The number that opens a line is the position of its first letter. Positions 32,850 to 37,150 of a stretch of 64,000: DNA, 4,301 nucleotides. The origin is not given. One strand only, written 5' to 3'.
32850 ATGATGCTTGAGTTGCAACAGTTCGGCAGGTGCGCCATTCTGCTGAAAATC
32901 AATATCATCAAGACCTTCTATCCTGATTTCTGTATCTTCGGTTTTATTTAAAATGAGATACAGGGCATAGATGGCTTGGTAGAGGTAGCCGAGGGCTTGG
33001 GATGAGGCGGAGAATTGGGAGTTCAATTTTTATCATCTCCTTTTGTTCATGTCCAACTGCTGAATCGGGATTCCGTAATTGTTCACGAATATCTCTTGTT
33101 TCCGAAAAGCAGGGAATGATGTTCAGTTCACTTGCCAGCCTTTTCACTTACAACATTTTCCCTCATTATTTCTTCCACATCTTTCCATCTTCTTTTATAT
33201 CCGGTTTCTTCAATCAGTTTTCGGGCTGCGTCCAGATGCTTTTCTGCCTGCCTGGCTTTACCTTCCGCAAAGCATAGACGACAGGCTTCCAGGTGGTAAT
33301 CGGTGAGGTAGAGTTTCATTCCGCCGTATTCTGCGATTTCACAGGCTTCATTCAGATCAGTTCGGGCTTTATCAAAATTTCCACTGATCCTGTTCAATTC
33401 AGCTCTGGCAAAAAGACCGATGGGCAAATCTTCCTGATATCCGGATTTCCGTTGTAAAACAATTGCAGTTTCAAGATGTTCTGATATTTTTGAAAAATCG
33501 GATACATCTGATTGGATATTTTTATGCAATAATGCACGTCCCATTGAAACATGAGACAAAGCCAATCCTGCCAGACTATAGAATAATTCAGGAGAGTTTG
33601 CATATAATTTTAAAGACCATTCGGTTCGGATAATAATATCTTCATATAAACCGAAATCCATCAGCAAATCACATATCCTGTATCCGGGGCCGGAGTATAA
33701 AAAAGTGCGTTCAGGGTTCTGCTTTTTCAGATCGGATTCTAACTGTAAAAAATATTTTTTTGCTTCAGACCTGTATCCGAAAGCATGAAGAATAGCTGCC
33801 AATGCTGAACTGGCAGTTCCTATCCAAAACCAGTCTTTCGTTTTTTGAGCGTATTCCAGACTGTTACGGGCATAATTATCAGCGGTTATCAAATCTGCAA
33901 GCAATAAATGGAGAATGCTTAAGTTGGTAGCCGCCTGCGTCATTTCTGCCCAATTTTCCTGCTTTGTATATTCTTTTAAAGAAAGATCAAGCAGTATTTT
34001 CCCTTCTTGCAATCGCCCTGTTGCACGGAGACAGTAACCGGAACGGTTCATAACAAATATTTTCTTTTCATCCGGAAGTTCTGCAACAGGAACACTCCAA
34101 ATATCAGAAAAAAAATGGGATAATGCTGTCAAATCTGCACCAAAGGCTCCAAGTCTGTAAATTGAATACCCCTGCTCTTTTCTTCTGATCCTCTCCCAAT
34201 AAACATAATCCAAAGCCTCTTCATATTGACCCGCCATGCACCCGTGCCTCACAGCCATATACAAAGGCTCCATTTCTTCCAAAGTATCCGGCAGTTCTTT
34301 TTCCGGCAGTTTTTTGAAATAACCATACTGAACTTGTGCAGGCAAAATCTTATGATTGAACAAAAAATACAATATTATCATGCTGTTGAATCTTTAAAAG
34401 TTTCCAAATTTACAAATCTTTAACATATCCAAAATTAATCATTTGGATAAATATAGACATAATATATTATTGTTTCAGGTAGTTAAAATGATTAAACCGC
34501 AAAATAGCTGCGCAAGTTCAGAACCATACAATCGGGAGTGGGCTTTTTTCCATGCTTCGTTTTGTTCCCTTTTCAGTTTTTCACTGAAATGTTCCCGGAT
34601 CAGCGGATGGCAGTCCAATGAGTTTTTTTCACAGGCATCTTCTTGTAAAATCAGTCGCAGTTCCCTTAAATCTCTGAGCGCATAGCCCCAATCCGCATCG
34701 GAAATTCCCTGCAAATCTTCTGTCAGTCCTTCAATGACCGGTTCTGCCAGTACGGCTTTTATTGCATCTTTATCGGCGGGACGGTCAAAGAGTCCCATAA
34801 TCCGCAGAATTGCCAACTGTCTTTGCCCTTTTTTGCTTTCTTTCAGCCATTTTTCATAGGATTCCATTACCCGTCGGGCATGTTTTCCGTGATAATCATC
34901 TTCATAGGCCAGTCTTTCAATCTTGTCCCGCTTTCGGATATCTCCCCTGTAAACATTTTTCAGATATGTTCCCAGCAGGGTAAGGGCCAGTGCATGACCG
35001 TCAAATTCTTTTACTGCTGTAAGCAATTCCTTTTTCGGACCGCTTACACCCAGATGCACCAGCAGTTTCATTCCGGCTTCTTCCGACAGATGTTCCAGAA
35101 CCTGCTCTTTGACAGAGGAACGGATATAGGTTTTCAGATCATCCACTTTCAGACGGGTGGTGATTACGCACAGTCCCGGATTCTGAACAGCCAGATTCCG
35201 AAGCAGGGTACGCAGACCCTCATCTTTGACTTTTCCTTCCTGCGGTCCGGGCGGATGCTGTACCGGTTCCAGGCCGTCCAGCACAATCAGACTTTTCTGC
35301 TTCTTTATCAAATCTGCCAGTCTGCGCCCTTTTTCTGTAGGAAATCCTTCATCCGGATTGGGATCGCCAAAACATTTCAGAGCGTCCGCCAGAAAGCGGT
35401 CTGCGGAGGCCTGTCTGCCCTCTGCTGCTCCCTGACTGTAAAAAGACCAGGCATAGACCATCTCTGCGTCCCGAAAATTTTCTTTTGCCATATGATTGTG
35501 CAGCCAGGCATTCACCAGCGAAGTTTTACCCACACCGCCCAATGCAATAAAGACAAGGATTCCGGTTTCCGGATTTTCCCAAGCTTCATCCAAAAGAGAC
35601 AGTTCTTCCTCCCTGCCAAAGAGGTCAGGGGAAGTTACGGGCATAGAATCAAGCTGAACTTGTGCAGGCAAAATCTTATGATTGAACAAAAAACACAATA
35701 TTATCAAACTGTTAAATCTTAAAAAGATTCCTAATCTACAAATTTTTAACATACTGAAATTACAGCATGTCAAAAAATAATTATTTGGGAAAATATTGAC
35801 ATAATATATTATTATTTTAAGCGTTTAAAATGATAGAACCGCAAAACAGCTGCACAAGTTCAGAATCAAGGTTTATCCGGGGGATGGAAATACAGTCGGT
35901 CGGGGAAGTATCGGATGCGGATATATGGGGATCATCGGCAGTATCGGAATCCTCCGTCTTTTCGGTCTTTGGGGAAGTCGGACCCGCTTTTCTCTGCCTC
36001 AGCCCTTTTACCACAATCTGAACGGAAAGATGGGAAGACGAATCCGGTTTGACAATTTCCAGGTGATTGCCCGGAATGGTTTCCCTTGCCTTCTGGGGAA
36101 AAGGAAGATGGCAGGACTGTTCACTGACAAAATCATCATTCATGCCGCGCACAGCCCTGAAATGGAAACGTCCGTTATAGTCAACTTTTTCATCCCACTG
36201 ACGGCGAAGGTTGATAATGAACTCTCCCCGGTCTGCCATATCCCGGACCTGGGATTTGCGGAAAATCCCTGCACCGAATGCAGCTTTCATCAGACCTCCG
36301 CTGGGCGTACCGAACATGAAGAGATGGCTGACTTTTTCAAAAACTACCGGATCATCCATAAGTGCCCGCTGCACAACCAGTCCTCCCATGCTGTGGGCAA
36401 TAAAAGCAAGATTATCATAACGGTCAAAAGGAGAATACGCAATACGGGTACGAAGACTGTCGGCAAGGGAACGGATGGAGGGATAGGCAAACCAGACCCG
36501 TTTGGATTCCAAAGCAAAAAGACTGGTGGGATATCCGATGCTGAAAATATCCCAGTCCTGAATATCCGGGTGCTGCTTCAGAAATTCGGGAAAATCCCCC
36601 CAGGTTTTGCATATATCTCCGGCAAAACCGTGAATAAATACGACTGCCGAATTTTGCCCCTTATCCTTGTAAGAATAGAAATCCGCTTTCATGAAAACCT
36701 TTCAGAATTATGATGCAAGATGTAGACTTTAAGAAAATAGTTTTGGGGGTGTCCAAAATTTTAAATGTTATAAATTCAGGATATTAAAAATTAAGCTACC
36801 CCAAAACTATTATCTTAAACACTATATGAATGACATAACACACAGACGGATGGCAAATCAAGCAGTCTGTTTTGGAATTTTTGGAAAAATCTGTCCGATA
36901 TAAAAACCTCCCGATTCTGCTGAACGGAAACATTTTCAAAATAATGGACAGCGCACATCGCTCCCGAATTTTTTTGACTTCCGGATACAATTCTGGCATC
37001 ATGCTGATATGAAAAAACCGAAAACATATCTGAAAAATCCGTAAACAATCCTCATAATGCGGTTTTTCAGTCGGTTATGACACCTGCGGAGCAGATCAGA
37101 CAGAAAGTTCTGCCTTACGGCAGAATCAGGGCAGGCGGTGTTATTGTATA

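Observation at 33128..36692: A 1048-codon alpha/beta-hydrolase / NB-ARC / TPR STAND gene is cut into three ORFs by two MITE insertions, and the frame is restored exactly on excision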

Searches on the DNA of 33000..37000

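Call 23: search_rna_families(source=window, start=33000, end=37000, threshold=evalue, max_evalue=1)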
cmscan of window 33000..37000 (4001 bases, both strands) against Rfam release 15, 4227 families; matches with E-value up to 1: 2.
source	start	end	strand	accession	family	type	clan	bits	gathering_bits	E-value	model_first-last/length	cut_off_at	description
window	36725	36822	-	RF03714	MIR774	Gene; miRNA;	-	22.2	80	0.76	1-98/98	no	MIR774 microRNA precursor family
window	36738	36874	-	RF00411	SNORA9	Gene; snRNA; snoRNA; HACA-box;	CL00027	21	85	0.39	1-133/133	no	Small nucleolar RNA SNORA9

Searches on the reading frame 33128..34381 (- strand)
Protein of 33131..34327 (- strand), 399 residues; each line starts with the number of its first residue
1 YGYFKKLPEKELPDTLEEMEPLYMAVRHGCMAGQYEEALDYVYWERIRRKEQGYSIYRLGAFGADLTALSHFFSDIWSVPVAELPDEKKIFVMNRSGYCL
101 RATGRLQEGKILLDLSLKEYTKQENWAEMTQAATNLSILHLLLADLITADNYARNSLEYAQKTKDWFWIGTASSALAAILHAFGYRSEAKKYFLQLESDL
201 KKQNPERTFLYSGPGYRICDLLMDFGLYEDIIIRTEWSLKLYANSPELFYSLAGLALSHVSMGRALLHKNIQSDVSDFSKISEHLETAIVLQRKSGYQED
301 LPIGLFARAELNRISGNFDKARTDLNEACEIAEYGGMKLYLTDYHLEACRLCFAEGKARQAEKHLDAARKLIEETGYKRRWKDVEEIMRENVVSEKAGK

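Call 68: search_protein_representatives(protein=window:33131-34327:-)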
Query: 399 residues. Proteins with E-value up to 0.001 (for the whole library): 3718; up to 1e-10: 2452; up to 1e-30: 984. The best 150 are listed.
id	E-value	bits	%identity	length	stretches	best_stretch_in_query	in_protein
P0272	7.4e-104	364.5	35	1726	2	7-388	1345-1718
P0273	5.6e-89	315.6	44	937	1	1-387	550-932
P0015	1.1e-87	311.3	44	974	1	1-388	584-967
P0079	8.1e-86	305.1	43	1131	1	1-387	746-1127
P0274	2.7e-81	290.3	42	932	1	1-385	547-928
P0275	2.1e-80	287.3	41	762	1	1-387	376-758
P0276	7.5e-80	285.5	42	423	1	1-386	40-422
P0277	1.4e-79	284.6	41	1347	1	1-389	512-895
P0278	5.0e-79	282.8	42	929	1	1-383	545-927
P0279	5.8e-79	282.6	40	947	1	1-387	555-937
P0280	1.4e-77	278.0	42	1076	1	6-387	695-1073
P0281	5.6e-77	276.0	41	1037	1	9-388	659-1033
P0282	1.1e-76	275.0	43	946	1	9-390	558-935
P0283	2.4e-76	274.0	43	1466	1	1-392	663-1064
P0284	8.0e-76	272.2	39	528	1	1-389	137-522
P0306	3.9e-72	260.1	42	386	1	12-389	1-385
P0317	4.0e-70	253.5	40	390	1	19-385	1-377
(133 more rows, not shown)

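Call 71: find_encoding_contigs(protein=P0317, flank=4000, max_places=2)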
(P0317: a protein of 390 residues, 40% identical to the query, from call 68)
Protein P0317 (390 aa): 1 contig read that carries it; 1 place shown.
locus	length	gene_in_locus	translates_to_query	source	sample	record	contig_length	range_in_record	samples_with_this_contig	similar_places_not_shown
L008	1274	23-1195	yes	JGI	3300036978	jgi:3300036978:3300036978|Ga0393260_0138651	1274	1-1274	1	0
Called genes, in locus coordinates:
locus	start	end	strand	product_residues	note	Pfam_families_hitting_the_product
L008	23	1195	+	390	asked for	PF07719:TPR_2 (faint), PF00515:TPR_1 (faint), PF13428:TPR_14 (faint), PF07721:TPR_4 (faint), PF17874:TPR_MalT, PF13181:TPR_8 (faint), PF13374:TPR_10 (faint), PF13424:TPR_12 (weak)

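Call 72: find_encoding_contigs(protein=P0306, flank=4000, max_places=2)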
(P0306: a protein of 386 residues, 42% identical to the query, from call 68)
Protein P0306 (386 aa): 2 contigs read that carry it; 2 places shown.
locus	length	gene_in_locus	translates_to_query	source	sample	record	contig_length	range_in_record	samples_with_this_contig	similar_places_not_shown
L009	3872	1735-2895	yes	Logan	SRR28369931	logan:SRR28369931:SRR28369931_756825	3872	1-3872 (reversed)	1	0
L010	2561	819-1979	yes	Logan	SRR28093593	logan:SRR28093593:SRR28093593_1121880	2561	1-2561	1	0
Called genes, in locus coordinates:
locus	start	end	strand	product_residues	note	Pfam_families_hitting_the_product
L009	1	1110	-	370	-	?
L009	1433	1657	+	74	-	-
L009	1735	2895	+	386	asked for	PF07719:TPR_2 (faint), PF13374:TPR_10 (faint), PF13424:TPR_12 (weak), PF13432:TPR_16 (faint)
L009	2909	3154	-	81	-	PF02604:PhdYeFM_antitox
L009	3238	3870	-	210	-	?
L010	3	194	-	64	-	?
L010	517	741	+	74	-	-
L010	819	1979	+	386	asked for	PF07719:TPR_2 (faint), PF13374:TPR_10 (faint), PF13424:TPR_12 (weak), PF13432:TPR_16 (faint)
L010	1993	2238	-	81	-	PF02604:PhdYeFM_antitox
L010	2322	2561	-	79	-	?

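Call 82: search_protein_families(library=padloc, proteins=[L011:3441-4655:+, L011:4649-5140:+, L011:5137-7092:+, P0423], max_evalue=0.001)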
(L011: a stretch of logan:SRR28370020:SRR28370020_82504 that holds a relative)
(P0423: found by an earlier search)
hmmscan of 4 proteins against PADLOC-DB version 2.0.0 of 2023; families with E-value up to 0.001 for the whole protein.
L011:3441-4655:+ (404 aa): 2 families
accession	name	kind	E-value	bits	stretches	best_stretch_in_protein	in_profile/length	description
PDLC03848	LmuA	-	2.4e-71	240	1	4-392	5-370/373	-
PDLC02187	DUF4297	-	3.3e-05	21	1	9-60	8-59/404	-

L011:4649-5140:+ (163 aa): 1 family
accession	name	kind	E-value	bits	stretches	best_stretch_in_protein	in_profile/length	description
PDLC03870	LmuC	-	9.6e-18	63.4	1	10-163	8-163/163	-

L011:5137-7092:+ (651 aa): 11 families
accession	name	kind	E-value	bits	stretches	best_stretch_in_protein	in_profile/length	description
PDLC03859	LmuB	-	1.7e-140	468.2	1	1-650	1-608/611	-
PDLC03863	LmuB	-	2.6e-32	110.3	1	1-621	1-578/610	-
PDLC03862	LmuB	-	4.7e-28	95.9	1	17-620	20-609/643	-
PDLC03867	LmuB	-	6.6e-13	46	1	2-57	3-57/605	-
PDLC03860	LmuB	-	6.1e-08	29.7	1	2-132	3-118/565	-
PDLC03866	LmuB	-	8.8e-08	28.8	1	17-407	17-400/641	-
PDLC03864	LmuB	-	4e-06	23.7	1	341-495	384-532/657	-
PDLC03868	LmuB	-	5.7e-06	22.9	1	231-496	202-462/1035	-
PDLC02336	AbiLi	-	6.6e-05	20.6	0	26-53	23-50/340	AbiLi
PDLC00256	LmuB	-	0.00017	18.4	1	11-81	13-80/563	AAA ATPase domain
PDLC00250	LmuB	-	0.00076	16.3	1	11-51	13-53/582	AAA ATPase domain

P0423 (1048 aa): 1 family
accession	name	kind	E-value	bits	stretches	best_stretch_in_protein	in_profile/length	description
PDLC03851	LmuA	-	6.6e-06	24.2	1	13-248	8-197/343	-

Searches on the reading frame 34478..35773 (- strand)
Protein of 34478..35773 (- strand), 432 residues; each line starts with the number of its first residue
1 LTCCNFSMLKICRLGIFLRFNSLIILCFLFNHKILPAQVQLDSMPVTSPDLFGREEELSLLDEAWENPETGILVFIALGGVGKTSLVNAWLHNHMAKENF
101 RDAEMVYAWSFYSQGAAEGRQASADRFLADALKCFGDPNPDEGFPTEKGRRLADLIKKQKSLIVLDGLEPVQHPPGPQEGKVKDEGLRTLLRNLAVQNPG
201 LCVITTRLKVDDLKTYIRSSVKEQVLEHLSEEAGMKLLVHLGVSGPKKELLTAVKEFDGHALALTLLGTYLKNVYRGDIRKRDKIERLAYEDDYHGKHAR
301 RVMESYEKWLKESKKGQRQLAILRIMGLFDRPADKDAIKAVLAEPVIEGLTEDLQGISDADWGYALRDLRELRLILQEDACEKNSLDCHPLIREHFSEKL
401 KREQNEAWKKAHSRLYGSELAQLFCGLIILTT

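Call 82: search_protein_families(library=padloc, proteins=[L011:3441-4655:+, L011:4649-5140:+, L011:5137-7092:+, P0423], max_evalue=0.001)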
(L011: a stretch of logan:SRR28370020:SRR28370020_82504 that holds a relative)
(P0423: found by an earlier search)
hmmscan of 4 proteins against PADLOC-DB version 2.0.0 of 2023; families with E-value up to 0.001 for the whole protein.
L011:3441-4655:+ (404 aa): 2 families
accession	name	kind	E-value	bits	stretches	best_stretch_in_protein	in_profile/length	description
PDLC03848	LmuA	-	2.4e-71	240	1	4-392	5-370/373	-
PDLC02187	DUF4297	-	3.3e-05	21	1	9-60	8-59/404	-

L011:4649-5140:+ (163 aa): 1 family
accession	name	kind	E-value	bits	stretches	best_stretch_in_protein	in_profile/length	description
PDLC03870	LmuC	-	9.6e-18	63.4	1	10-163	8-163/163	-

L011:5137-7092:+ (651 aa): 11 families
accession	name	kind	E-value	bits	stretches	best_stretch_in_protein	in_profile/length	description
PDLC03859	LmuB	-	1.7e-140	468.2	1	1-650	1-608/611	-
PDLC03863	LmuB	-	2.6e-32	110.3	1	1-621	1-578/610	-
PDLC03862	LmuB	-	4.7e-28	95.9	1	17-620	20-609/643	-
PDLC03867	LmuB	-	6.6e-13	46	1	2-57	3-57/605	-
PDLC03860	LmuB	-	6.1e-08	29.7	1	2-132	3-118/565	-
PDLC03866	LmuB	-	8.8e-08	28.8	1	17-407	17-400/641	-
PDLC03864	LmuB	-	4e-06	23.7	1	341-495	384-532/657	-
PDLC03868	LmuB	-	5.7e-06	22.9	1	231-496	202-462/1035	-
PDLC02336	AbiLi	-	6.6e-05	20.6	0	26-53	23-50/340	AbiLi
PDLC00256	LmuB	-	0.00017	18.4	1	11-81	13-80/563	AAA ATPase domain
PDLC00250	LmuB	-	0.00076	16.3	1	11-51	13-53/582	AAA ATPase domain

P0423 (1048 aa): 1 family
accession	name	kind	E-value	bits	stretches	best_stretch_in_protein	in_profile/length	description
PDLC03851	LmuA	-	6.6e-06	24.2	1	13-248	8-197/343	-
